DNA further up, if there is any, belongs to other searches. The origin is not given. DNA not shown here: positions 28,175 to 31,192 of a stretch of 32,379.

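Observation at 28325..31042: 905-aa protein with two zincin-like metallopeptidase modules; candidate injected 'polyvalent' effector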

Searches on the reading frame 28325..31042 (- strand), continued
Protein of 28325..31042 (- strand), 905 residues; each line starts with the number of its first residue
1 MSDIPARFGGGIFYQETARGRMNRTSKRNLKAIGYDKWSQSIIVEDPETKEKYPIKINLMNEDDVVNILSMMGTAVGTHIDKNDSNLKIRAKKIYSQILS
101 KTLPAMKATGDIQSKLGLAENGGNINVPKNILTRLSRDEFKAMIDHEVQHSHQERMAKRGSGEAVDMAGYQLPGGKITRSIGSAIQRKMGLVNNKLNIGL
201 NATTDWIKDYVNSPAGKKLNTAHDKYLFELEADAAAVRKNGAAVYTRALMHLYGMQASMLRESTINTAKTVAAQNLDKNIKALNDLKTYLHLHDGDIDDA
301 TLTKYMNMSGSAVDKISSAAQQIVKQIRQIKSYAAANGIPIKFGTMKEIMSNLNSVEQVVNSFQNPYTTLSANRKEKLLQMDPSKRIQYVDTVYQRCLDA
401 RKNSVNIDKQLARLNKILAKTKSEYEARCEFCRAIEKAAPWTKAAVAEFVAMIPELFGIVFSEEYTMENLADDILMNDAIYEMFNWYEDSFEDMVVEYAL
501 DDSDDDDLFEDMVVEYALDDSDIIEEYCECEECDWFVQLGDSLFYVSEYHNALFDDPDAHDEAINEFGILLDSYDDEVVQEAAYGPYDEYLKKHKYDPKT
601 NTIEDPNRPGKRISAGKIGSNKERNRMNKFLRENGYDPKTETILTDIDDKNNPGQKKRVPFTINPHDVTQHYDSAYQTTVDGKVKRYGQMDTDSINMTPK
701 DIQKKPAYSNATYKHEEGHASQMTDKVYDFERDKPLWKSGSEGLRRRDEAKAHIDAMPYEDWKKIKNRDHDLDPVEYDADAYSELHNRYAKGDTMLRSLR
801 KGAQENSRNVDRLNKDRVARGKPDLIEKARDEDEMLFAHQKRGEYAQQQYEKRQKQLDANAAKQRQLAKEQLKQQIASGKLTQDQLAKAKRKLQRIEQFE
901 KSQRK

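Call 80: list_cluster_members(proteins=[P0022, P0030, P0036, P0042, P0046, P0049, P0062, P0068, P0070, P0077])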
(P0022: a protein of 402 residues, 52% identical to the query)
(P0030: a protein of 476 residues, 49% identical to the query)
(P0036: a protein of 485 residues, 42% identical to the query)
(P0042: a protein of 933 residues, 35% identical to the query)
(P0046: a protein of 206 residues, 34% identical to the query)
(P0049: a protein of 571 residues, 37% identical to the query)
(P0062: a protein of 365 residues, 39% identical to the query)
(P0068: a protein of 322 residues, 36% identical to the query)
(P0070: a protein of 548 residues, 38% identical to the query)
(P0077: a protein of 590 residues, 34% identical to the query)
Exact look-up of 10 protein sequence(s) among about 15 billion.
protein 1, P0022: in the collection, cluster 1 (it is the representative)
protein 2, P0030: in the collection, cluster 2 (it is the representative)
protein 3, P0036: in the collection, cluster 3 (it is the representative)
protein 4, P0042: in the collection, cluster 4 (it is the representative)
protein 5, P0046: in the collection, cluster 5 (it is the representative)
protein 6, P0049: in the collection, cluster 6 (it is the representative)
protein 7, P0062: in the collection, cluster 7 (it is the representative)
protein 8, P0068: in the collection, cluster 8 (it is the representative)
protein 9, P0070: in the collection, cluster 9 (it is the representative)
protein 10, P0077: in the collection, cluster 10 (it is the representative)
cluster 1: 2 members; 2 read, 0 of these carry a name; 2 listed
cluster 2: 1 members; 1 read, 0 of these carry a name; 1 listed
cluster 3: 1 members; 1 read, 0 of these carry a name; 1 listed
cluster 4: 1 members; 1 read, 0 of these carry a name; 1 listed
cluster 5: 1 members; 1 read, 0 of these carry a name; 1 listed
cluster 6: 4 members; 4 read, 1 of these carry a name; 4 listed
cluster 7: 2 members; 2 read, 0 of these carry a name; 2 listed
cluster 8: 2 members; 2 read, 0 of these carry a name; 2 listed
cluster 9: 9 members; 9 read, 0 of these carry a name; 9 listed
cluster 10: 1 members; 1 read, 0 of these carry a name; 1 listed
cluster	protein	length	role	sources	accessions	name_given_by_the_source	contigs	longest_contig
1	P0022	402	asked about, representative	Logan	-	-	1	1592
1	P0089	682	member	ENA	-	-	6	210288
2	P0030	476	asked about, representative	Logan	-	-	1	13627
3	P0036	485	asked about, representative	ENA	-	-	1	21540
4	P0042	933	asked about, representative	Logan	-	-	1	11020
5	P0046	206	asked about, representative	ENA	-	-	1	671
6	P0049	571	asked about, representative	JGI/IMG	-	hypothetical protein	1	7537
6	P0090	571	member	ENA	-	-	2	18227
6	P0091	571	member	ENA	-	-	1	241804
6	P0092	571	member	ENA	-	-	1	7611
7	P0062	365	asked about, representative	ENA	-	-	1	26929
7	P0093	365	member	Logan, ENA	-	-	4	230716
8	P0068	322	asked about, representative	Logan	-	-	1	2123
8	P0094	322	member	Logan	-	-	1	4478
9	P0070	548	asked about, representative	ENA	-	-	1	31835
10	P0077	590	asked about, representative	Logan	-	-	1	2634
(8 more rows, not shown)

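Call 94: search_dna_similar(query=L001:5370-6743:+, collection=phages, mode=protein, max_rows=12, max_evalue=0.001)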
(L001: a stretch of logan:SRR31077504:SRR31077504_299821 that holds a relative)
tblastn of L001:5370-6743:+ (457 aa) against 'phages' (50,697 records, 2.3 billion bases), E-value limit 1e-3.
Records with a match: 1; places in all: 1; records where one place covers at least 80% of the query: 1.
Best place of each record, by identity: <60% 1.
By first word of the organism name: Bacillus 1.
By host as written in the record: Bacillus pumilus 1.
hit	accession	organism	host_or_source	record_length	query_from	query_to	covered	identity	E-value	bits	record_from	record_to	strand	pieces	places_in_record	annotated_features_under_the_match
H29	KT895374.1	Bacillus phage vB_BpuM-BpSp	Bacillus pumilus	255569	63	436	82%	21.0%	8e-5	51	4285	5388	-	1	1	hypothetical protein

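Call 95: search_dna_similar(query=L001:3554-4627:+, collection=phages, mode=protein, max_rows=12, max_evalue=0.001)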
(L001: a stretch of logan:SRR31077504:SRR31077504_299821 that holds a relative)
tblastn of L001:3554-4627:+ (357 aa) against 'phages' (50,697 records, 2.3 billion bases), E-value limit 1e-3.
No match.

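Call 96: get_annotated_region(hit=H29, flank=12000)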
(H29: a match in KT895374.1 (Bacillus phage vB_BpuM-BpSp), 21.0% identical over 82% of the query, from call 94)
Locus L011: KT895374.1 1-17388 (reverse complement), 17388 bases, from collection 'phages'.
description: Bacillus phage vB_BpuM-BpSp, complete genome.
organism: Bacillus phage vB_BpuM-BpSp (NCBI taxid 1739968)
taxonomy: Viruses; Duplodnaviria; Heunggongvirae; Uroviricota; Caudoviricetes; Takahashivirus
host: Bacillus pumilus; source: -; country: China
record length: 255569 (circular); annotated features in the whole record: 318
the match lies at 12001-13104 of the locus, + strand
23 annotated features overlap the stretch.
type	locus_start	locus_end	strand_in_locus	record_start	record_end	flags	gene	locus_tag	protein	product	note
CDS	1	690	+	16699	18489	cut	-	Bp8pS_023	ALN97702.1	hypothetical protein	gp023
CDS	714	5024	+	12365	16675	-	-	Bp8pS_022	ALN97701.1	hypothetical protein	gp022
CDS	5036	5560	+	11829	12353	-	-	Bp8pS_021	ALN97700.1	hypothetical protein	gp021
CDS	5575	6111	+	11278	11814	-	-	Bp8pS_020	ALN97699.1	hypothetical protein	gp020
CDS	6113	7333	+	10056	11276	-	-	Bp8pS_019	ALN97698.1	N-acetylmuramoyl-L-alanine amidase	gp019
CDS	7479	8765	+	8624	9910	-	-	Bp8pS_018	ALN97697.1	RNA-polymerase beta-subunit RpoC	gp018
CDS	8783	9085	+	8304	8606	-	-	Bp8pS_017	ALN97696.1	hypothetical protein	gp017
CDS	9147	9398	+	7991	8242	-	-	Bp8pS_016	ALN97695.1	hypothetical protein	gp016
CDS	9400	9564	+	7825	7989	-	-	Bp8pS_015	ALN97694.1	hypothetical protein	gp015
CDS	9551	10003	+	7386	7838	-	-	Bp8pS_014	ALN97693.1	hypothetical protein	gp014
CDS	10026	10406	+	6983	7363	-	-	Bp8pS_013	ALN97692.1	hypothetical protein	gp013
CDS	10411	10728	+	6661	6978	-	-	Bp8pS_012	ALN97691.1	hypothetical protein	gp012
CDS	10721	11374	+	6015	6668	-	-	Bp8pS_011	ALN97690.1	seryl-tRNA synthetase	gp011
CDS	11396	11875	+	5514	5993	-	-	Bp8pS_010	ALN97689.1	hypothetical protein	gp010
CDS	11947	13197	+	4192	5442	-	-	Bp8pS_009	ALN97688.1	hypothetical protein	gp009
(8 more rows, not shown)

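Call 100: find_encoding_contigs(protein=P0093, flank=10000, max_places=1)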
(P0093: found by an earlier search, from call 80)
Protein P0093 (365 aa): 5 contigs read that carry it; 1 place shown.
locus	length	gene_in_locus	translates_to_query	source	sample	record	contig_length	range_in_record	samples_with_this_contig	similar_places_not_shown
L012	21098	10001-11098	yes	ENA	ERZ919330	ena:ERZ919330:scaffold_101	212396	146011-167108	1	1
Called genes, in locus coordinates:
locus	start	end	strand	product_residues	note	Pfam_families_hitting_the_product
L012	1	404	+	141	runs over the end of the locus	-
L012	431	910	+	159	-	-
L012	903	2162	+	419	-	-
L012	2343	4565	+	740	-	PF12844:HTH_19 (faint), PF13443:HTH_26 (faint), PF13560:HTH_31 (faint), PF01381:HTH_3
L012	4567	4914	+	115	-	-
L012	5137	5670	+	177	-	-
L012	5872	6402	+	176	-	-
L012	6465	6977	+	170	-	-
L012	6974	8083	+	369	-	PF01381:HTH_3 (faint), PF12844:HTH_19 (faint), PF13443:HTH_26 (faint), PF13560:HTH_31 (weak)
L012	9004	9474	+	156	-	-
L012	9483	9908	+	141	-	-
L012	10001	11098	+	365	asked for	-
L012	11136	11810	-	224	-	-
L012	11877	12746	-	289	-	PF20034:Peptidase_S80 (faint)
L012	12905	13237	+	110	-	-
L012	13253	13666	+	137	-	-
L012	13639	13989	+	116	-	-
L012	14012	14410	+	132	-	-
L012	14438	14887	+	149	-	-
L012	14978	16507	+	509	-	-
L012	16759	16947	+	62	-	-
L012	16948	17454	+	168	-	-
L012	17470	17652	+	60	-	-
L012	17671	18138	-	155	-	-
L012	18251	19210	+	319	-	-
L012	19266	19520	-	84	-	PF11195:Tad2-like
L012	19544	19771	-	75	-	-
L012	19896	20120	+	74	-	-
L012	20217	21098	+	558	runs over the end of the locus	-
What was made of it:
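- A Tad2-like (anti-Thoeris) gene lies 8 kb from the solo family member in L012 (call 100).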

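Call 101: find_encoding_contigs(protein=P0091, flank=10000, max_places=1)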
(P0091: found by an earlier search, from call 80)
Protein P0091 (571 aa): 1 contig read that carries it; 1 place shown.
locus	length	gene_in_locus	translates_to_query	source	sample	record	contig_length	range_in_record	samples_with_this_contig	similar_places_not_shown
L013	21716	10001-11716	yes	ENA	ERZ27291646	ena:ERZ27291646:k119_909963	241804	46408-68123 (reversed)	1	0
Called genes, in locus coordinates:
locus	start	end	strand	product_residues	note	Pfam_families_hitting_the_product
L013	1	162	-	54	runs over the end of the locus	-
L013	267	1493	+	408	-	-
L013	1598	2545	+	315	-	-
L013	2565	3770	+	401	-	-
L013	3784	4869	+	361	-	-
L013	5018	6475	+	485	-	-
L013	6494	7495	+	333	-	-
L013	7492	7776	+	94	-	-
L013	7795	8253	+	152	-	-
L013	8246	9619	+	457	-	-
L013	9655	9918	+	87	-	-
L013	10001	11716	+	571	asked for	-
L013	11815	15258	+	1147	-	PF00583:Acetyltransf_1, PF13673:Acetyltransf_10 (faint), PF08445:FR47 (weak), PF13508:Acetyltransf_7, PF00583:Acetyltransf_1, PF13508:Acetyltransf_7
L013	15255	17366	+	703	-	-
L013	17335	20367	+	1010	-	-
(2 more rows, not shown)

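Call 102: find_encoding_contigs(protein=P0089, flank=10000, max_places=1)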
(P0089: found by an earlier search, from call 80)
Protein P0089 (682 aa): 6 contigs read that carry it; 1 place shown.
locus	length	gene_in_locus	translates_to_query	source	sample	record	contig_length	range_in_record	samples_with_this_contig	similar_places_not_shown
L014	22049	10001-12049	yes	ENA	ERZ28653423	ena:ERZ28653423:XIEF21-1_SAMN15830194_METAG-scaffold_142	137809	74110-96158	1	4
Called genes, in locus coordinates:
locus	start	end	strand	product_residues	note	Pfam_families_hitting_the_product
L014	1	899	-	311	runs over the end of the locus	-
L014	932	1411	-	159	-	-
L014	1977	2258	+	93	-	-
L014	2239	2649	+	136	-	-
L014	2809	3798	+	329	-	-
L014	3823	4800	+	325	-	-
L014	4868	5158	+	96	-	-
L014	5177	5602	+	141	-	-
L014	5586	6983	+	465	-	-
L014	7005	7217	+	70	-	-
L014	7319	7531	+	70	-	-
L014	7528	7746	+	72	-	-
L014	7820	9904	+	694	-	-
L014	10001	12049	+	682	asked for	-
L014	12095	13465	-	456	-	-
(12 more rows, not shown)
